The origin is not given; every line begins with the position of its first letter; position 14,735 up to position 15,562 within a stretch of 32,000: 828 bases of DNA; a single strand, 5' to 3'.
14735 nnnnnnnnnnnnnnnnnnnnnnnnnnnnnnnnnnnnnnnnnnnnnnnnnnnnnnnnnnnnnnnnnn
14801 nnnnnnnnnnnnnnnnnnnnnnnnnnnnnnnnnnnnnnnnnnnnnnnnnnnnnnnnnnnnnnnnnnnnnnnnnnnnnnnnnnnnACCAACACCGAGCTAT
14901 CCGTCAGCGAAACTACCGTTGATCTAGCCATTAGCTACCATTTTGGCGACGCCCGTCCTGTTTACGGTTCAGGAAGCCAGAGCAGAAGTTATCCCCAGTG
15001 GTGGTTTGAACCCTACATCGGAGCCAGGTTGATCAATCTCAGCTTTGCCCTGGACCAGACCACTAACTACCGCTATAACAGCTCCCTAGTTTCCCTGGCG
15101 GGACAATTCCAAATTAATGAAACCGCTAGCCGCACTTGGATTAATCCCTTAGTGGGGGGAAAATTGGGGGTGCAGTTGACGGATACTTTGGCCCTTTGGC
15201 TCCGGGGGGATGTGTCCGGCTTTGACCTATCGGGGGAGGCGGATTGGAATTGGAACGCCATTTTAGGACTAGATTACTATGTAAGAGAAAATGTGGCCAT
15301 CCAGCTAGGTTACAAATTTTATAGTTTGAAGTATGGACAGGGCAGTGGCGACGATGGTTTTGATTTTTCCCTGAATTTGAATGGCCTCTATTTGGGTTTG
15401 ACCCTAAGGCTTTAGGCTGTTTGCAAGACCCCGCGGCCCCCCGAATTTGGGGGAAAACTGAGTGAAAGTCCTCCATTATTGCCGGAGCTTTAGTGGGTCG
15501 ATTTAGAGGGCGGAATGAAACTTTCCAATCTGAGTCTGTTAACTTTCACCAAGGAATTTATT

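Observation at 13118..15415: Predicted beta-barrel protein interrupted by a coiled coil of about 330 aa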

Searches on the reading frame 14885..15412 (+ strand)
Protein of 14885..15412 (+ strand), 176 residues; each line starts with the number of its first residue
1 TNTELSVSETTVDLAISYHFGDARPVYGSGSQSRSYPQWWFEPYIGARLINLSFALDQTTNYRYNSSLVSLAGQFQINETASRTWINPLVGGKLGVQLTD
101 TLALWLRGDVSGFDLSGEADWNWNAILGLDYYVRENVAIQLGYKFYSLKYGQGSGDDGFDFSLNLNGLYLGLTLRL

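Call 9: find_homologous_proteins(query=window:14885-15412:+, max_evalue=0.01)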
Query window:14885-15412:+ (176 aa): 3 proteins with E <= 0.01 among 94 candidates.
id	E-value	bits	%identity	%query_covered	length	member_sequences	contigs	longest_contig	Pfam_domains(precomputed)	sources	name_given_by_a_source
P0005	5.1e-112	390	100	100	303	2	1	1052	-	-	-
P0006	8.5e-39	151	44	97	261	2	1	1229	-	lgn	-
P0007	2.8e-34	137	42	98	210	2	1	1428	-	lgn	-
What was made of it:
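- Tried and rejected: Searching the C-terminal part alone (call 9) solved this.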

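Call 12: search_protein_families(library=pfam, proteins=[P0006, P0007], max_evalue=1)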
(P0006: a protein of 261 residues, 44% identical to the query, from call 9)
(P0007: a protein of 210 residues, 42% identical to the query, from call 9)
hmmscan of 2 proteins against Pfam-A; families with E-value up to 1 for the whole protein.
P0006 (261 aa): 0 families

P0007 (210 aa): 2 families
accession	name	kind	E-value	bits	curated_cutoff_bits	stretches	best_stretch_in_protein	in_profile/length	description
PF12904.13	Collagen_bind_2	-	0.0054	17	22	0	46-81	25-60/92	Putative collagen-binding domain of a collagenase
PF13505.12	OMP_b-brl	-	0.067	13.8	28.7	1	43-210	44-175/175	Outer membrane protein beta-barrel domain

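Call 15: find_encoding_contigs(protein=P0006, flank=5000, max_places=4)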
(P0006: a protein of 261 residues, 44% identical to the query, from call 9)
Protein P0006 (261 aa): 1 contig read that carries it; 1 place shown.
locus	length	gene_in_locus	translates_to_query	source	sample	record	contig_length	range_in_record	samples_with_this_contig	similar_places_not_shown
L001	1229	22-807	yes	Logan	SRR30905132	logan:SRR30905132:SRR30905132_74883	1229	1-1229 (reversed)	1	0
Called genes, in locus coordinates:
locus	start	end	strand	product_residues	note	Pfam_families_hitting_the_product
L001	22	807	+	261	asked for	-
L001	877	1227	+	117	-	?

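Call 16: find_encoding_contigs(protein=P0007, flank=5000, max_places=4)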
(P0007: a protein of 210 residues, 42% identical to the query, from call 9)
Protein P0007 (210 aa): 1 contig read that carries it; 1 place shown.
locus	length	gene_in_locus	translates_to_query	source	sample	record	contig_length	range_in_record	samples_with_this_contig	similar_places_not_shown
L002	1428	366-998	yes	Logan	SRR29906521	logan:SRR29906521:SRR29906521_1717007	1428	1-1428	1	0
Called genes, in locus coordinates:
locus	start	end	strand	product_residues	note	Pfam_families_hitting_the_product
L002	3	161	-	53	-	?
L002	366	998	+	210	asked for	-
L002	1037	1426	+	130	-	?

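Call 21: search_protein_representatives(protein=P0006)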
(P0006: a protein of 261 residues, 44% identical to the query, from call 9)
Query: 261 residues. Proteins with E-value up to 0.001 (for the whole library): 2525; up to 1e-10: 643; up to 1e-30: 49. The best 150 are listed.
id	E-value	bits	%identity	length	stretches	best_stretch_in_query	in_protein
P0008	1.2e-141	487.5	79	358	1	3-261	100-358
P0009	5.7e-97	340.9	59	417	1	5-261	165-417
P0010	1.3e-89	316.7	61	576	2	87-261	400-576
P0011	4.4e-85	301.9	56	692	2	90-261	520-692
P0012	6.6e-85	301.3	52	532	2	38-261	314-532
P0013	1.1e-83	297.3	56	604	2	84-261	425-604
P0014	2.1e-83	296.4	50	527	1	4-261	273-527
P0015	4.4e-82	292.0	52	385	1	2-261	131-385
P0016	4.3e-81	288.8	55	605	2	84-261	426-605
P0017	9.5e-81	287.6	54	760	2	87-261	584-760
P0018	7.9e-78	278.1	48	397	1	4-261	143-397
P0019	7.4e-77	274.9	50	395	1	2-261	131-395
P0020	2.7e-71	256.6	53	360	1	2-261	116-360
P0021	1.9e-70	253.9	48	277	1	4-261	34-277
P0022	7.9e-66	238.7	47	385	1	5-261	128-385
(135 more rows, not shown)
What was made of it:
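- The family has 2,525 representatives, most matching as a single contiguous stretch (call 21).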

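Call 27: find_homologous_proteins(query=A1, max_evalue=0.00001)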
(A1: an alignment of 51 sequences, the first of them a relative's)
Query A1 (51 sequences) (261 aa, profile of the alignment): 197 proteins with E <= 0.00001 among 8000 candidates; the best 120 are listed.
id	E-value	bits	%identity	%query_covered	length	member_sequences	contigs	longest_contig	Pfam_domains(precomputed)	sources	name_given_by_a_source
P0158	1.6e-88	315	33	98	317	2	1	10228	-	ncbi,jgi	ncbi:MAG: porin family protein [Planctomycetota bacterium]|jgi:hypothetical protein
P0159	7.3e-86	306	31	99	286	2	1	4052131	-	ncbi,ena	-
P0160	2.3e-84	301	32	99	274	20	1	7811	-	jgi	jgi:hypothetical protein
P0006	4.3e-81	290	100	100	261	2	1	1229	-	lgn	-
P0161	6.5e-81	290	31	97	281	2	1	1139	-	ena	-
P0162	1.5e-80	288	28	100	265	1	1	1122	-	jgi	jgi:hypothetical protein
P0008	3.1e-80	287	79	99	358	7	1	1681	-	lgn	-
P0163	1.5e-79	285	55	100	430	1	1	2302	-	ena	-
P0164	3.3e-79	284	81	99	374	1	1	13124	-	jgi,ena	-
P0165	4.1e-79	284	33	97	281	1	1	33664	-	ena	-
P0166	5.7e-79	283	29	100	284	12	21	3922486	-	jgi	jgi:opacity protein-like surface antigen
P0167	3.4e-78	281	26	99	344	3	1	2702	-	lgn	-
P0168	1.2e-77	279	59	98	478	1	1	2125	-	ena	-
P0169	1.7e-77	278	27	100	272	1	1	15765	-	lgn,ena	-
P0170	3.4e-77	277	29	99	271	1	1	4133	-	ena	-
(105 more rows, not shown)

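Call 59: predict_structure(alignment_id=A4)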
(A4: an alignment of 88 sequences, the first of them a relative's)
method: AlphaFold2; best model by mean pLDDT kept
length: 261 residues; sequences in the alignment: 88
mean_pLDDT: 92.0   pTM: 0.87
mean pLDDT of the five models: 92.0, 91.8, 91.3, 91.0, 90.8
residues with pLDDT >= 90: 208; 70-90: 37; 50-70: 14; < 50: 2
segments of 3 or more residues with pLDDT < 50: none
pLDDT, mean of each block of 10 residues (from residue 1): 77 97 95 94 96 98 98 77 80 97 97 90 97 98 79 63 87 98 98 96 95 97 98 97 96 98 94
secondary structure, 60 per line:
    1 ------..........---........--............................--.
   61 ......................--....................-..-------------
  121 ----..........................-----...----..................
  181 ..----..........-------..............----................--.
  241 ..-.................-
elements in order: E7-16 E20-27 E30-37 H38-44 E45-57 E60-82 E85-104 E125-150 E156-158 E163-182 E187-196 E204-217 E222-237 E244-260
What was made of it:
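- On TolC / OMF: A complete monomeric barrel is modelled (call 59).
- Closest known: TolC / outer membrane factor family. Different: Here a complete monomeric barrel is modelled (call 59).
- P0006 model: pLDDT 92, pTM 0.87 (call 59).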

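Call 65: fold_search(model_id=the predicted structure, library=pdb)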
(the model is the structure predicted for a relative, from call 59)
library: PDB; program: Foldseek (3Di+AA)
matches with E <= 10: 751; with E <= 0.001: 45
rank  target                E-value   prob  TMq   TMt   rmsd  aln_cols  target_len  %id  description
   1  9nh1_A                2.1e-07  1.00  0.57  0.58   8.5       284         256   12  In situ cryo-EM structure of porin I of the Legionella Dot/Icm T4SS machine (released 2025-09-17)
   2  9nh1_C                4.1e-07  1.00  0.57  0.57   8.0       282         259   11  In situ cryo-EM structure of porin I of the Legionella Dot/Icm T4SS machine (released 2025-09-17)
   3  3pgs_A                7.5e-06  1.00  0.34  0.24  24.2       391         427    8  Phe3Gly mutant of EcFadL (released 2011-05-25)
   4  3pgs_B                1.1e-05  1.00  0.33  0.23  23.0       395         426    9  Phe3Gly mutant of EcFadL (released 2011-05-25)
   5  9nh1_B                1.4e-05  1.00  0.56  0.55   8.0       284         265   12  In situ cryo-EM structure of porin I of the Legionella Dot/Icm T4SS machine (released 2025-09-17)
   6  2r88_A                1.6e-05  1.00  0.33  0.26  22.6       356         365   10  Crystal structure of the long-chain fatty acid transporter FadL mutant delta S3 kink (released 2008-09-23)
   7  2r8a_A                2.2e-05  1.00  0.35  0.27  22.9       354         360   10  Crystal structure of the long-chain fatty acid transporter FadL mutant delta N8 (released 2008-09-23)
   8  2r4l_B                2.2e-05  1.00  0.35  0.25  23.9       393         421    8  Crystal structure of the long-chain fatty acid transporter FadL mutant P34A (released 2008-09-16)
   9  2r4l_C                2.8e-05  1.00  0.34  0.24  21.2       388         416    9  Crystal structure of the long-chain fatty acid transporter FadL mutant P34A (released 2008-09-16)
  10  9a2m_MODEL_1_A        3.1e-05  1.00  0.35  0.28   7.8       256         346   10  Model of E. coli OmpA by in-cell photo-crosslinking MS and deep learning (released 2023-02-24)
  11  3dwn_A                3.1e-05  1.00  0.35  0.24  23.2       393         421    9  Crystal structure of the long-chain fatty acid transporter FadL mutant A77E/S100R (released 2008-12-16)
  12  9fzd_A                3.8e-05  1.00  0.36  0.49   7.1       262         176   11  Structure of OmpA-long in complex with nanobody Nb39 (released 2024-07-17)
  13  2r4l_A                3.8e-05  1.00  0.37  0.27  22.8       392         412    7  Crystal structure of the long-chain fatty acid transporter FadL mutant P34A (released 2008-09-16)
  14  3pf1_A                3.8e-05  1.00  0.33  0.23  21.8       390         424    8  E. coli FadL Asp348Ala mutant (released 2011-05-25)
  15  3wi5                  4.9e-05  1.00  0.28  0.24  22.8       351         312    9  Crystal structure of the Loop 7 mutant PorB from Neisseria meningitidis serogroup B (released 2014-01-01)
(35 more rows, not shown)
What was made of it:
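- On Hop-family adhesins / type Vf: The best fold matches are 10-stranded (calls 59, 65).
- Closest known: 10-stranded barrels OmpT/Pla. Same: They also share long strands rising above the membrane on one rim (call 65).
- Closest known: Legionella Dot/Icm 'porin I'. Same: It is the top Foldseek match of the insert-free barrel: E 2e-7, TM 0.57/0.58 (call 65).
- In solved barrels such as OmpT this rim is extracellular (call 65 plus established knowledge). In the best-matching solved barrels (OmpT, Pla, OpcA) the tall rim is extracellular (call 65).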

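Call 67: search_protein_families(library=pfam, alignment_id=A4, max_evalue=0.01)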
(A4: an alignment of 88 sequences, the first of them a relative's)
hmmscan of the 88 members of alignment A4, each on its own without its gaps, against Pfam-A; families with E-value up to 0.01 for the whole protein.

A. member 1, P0006 (261 aa): 0 families

B. families by the number of members that match (of 88 scanned): 2 families
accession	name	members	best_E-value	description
PF13505.12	OMP_b-brl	14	4.4e-05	Outer membrane protein beta-barrel domain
PF07437.17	YfaZ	1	0.002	YfaZ precursor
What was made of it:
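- On Pfam PF13505 OMP_b-brl (general OmpA/Opa-like barrel domain): Of 88 family members, 14 match weakly, best E 4e-5 (call 67).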

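Call 68: search_solved_structures(query=A4, max_evalue=1)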
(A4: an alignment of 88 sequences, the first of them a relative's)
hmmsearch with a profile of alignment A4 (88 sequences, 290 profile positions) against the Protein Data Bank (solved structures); distinct sequences matched with E-value up to 1: 3.
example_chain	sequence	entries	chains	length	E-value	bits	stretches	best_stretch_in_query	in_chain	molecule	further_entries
1p4t_A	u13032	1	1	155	0.021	17.1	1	162-262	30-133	outer membrane protein NspA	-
9hd7_Q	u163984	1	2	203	0.078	15.2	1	16-130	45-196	Chloroplast oxygen-evolving enhancer protein 3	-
8bd3_U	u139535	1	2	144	0.33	13.1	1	29-130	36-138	Chloroplast oxygen-evolving enhancer protein 3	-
